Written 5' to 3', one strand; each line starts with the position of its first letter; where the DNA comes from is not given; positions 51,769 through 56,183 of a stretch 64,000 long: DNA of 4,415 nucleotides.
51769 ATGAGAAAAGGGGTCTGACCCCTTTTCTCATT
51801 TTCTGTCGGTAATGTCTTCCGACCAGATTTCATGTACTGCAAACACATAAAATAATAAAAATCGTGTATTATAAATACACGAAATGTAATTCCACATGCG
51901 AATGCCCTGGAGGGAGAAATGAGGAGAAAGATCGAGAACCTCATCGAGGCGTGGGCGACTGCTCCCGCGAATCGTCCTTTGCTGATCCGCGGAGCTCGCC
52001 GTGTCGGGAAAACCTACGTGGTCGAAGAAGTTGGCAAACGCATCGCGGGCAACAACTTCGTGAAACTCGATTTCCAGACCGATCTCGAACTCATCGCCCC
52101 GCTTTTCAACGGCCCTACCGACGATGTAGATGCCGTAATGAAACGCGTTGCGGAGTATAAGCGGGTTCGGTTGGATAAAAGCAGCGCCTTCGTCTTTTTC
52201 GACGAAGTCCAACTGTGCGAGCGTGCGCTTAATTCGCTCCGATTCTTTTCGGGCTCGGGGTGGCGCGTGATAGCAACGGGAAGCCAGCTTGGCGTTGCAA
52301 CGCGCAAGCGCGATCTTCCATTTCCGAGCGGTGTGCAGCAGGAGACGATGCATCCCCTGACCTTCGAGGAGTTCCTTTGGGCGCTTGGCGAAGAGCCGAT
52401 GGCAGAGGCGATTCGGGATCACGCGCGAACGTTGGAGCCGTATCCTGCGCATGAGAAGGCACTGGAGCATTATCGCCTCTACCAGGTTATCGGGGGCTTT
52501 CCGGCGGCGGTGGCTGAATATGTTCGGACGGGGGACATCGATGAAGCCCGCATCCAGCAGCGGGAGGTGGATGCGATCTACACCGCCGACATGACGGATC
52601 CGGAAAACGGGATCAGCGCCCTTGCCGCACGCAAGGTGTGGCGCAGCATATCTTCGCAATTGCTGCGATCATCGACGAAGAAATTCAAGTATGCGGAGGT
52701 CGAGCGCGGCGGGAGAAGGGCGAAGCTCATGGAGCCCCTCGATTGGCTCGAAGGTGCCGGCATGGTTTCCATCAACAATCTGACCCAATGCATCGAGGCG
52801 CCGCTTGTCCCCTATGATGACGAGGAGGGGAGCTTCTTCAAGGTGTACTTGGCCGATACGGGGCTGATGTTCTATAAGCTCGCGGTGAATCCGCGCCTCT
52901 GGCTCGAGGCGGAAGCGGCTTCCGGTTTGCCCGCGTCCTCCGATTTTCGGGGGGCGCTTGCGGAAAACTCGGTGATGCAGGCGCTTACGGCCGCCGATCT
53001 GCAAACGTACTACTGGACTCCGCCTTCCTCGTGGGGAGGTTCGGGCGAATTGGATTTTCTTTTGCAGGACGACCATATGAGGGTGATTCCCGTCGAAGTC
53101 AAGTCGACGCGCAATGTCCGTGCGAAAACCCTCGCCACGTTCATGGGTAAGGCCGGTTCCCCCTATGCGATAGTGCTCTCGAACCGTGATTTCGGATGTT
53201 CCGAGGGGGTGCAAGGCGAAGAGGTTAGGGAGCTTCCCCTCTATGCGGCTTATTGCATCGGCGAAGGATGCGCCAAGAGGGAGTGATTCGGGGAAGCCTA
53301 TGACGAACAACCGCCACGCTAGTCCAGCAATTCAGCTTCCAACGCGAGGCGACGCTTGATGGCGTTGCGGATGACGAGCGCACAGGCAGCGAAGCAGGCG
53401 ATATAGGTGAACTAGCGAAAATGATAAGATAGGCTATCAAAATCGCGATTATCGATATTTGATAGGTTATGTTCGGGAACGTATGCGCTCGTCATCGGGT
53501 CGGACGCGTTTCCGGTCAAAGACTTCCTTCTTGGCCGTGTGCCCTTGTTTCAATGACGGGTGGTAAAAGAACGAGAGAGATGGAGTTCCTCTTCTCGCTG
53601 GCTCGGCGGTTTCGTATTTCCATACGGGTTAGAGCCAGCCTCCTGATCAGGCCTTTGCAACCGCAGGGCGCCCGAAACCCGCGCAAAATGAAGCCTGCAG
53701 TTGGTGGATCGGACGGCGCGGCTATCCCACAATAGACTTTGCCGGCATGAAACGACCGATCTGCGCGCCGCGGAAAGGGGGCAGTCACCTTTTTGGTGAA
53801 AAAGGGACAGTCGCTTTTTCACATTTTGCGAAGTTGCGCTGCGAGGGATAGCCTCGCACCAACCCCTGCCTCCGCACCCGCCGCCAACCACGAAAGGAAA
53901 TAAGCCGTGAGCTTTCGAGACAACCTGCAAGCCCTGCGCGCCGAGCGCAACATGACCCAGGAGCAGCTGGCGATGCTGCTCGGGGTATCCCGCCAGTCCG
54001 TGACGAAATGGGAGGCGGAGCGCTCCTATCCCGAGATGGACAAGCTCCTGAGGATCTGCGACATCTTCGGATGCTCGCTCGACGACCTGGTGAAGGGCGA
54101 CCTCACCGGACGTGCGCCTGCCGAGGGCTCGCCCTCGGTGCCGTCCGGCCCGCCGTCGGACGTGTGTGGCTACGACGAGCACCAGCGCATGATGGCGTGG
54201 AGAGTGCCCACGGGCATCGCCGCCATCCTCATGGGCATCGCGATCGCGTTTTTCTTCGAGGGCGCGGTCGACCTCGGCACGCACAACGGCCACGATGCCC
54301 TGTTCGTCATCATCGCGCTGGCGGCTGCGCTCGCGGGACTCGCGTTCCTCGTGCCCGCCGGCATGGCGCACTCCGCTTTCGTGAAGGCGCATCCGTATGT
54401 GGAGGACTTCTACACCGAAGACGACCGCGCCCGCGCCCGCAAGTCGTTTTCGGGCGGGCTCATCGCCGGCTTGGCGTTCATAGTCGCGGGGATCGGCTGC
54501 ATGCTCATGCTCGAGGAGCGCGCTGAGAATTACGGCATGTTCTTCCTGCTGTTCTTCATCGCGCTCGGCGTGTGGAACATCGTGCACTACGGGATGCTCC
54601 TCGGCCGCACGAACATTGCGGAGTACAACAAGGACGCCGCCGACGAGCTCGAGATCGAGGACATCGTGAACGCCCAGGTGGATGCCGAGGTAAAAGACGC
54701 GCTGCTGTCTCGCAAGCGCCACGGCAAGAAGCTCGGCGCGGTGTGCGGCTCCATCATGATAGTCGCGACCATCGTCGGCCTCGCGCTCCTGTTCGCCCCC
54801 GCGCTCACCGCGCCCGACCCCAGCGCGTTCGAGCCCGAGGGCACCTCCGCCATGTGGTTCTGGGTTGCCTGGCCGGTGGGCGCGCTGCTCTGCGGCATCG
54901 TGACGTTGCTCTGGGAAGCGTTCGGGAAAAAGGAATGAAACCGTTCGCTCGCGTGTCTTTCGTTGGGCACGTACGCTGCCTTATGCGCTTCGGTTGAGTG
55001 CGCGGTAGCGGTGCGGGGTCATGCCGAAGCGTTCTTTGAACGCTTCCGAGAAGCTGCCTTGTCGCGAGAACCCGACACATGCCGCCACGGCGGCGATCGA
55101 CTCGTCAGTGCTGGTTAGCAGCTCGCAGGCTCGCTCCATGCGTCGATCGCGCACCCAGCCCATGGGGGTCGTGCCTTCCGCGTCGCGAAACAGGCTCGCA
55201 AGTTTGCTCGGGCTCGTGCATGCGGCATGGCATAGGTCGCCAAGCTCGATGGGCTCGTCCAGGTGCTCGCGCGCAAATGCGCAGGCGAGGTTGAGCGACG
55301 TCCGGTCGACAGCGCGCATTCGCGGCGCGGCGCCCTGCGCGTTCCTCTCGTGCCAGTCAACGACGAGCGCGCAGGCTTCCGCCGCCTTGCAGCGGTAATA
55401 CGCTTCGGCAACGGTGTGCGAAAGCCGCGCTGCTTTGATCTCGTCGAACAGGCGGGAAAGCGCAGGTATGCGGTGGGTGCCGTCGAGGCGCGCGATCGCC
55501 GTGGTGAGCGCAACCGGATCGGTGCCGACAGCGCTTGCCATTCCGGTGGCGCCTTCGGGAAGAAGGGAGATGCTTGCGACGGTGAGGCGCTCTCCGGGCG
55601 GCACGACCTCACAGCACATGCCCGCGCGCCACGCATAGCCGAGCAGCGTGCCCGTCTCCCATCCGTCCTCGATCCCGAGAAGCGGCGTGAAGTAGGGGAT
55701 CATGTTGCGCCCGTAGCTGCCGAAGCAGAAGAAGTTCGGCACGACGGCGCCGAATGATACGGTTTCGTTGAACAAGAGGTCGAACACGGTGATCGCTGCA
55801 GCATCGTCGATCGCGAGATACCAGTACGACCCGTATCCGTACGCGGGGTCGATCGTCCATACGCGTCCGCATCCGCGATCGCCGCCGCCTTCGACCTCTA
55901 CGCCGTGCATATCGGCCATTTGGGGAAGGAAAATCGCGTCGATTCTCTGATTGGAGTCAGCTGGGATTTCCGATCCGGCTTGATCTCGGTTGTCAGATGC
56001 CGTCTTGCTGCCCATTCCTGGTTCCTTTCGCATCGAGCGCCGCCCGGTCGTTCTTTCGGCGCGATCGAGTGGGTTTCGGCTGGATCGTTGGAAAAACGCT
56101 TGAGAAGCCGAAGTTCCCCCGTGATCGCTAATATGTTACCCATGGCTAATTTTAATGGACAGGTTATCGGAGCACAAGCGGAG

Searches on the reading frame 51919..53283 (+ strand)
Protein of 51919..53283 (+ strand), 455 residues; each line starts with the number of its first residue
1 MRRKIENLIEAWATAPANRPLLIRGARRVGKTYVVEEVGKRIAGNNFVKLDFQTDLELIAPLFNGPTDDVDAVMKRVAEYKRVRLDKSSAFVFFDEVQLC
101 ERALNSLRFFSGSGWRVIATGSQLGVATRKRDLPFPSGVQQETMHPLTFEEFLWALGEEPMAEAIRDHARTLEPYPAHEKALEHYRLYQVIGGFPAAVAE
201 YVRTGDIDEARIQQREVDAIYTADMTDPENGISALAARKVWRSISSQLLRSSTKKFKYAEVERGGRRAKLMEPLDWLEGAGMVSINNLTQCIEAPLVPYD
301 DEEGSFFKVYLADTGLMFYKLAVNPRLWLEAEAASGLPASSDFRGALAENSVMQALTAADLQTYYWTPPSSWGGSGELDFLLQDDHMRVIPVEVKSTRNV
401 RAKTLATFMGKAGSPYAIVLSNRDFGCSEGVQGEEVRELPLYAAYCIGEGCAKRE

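Call 9: search_protein_families(library=pfam, proteins=[window:51919-53283:+], max_evalue=0.001)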
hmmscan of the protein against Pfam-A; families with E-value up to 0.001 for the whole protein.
window:51919-53283:+ (455 aa): 2 families
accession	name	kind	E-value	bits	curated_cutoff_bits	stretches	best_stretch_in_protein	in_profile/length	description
PF13635.12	DUF4143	-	2.1e-19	70.3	28.1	1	224-396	3-159/160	Domain of unknown function (DUF4143)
PF13173.12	AAA_14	-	3e-17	63.3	27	1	18-153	2-129/129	AAA domain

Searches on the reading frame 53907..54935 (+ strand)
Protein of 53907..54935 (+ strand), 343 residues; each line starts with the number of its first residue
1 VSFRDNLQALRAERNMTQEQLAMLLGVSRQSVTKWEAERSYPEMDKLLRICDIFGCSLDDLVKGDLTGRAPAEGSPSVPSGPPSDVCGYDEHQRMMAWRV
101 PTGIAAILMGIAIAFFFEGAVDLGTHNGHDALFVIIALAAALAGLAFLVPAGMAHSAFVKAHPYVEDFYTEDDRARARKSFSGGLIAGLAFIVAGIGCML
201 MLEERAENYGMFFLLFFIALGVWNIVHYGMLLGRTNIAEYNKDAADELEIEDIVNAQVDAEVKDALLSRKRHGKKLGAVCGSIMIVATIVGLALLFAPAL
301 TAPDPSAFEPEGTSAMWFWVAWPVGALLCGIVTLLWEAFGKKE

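Call 9: search_protein_families(library=pfam, proteins=[window:53907-54935:+], max_evalue=0.001)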
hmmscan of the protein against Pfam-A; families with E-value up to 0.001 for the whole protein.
window:53907-54935:+ (343 aa): 5 families
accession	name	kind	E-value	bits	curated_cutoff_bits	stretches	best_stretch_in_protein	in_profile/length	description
PF01381.28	HTH_3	-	3.7e-15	56.1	23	1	7-61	1-55/55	Helix-turn-helix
PF13443.12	HTH_26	-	2.8e-13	50.3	22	1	6-62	1-58/63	Cro/C1-type HTH DNA-binding domain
PF13560.12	HTH_31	-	1.6e-10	41.5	27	1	6-60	5-60/64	Helix-turn-helix domain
PF12844.13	HTH_19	-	5.7e-10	39.4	30.2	1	7-64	4-61/64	Helix-turn-helix domain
PF07022.19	Phage_CI_repr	-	0.00016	22.4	22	1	17-65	14-61/65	Bacteriophage CI repressor helix-turn-helix domain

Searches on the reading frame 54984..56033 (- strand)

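Call 9: search_protein_families(library=pfam, proteins=[window:54984-56033:-], max_evalue=0.001)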
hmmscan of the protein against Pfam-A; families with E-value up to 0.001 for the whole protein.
window:54984-56033:- (350 aa): 2 families
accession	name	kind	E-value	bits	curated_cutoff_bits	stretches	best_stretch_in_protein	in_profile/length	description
PF12833.13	HTH_18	-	6.1e-25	87.8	33.6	1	267-345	1-79/80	Helix-turn-helix domain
PF00165.29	HTH_AraC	-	1.9e-14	53.8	26.6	1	308-344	6-41/42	Bacterial regulatory helix-turn-helix proteins, AraC family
